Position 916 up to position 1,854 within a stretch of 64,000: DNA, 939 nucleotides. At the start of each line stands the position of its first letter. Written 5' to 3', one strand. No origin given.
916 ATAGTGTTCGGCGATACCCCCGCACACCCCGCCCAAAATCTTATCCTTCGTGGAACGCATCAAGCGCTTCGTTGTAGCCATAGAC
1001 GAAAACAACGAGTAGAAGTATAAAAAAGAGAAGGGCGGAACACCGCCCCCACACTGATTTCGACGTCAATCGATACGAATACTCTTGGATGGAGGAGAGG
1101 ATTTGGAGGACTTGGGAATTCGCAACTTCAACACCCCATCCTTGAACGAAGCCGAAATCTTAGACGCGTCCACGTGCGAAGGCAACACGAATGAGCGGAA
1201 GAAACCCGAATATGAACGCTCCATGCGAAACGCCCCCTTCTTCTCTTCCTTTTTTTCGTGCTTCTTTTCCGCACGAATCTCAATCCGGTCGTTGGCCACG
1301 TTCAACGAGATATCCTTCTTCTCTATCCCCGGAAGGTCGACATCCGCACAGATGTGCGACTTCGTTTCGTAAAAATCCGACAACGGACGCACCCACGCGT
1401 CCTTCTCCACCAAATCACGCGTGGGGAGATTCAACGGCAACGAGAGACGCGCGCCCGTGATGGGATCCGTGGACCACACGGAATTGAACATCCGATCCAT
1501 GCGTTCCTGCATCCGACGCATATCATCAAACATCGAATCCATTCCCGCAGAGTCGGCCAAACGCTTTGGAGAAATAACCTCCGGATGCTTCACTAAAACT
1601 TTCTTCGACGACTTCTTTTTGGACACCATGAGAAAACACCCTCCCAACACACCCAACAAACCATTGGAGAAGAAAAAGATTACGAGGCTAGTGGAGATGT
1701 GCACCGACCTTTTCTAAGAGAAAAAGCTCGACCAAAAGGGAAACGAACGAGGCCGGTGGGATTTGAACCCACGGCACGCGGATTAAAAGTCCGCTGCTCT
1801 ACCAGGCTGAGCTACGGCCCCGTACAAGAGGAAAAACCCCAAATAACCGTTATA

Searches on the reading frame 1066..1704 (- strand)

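Call 9: search_protein_families(library=pfam, max_evalue=0.001, proteins=[window:1066-1704:-])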
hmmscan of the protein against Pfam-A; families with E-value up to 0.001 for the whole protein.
window:1066-1704:- (212 aa): 2 families
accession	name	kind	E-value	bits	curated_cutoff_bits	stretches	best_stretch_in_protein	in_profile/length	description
PF00011.27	HSP20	-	1.1e-21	77.2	20.8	1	113-211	4-101/102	Hsp20/alpha crystallin family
PF17886.7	ArsA_HSP20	-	2.1e-07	30.9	22.5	1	121-194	7-61/63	HSP20-like domain found in ArsA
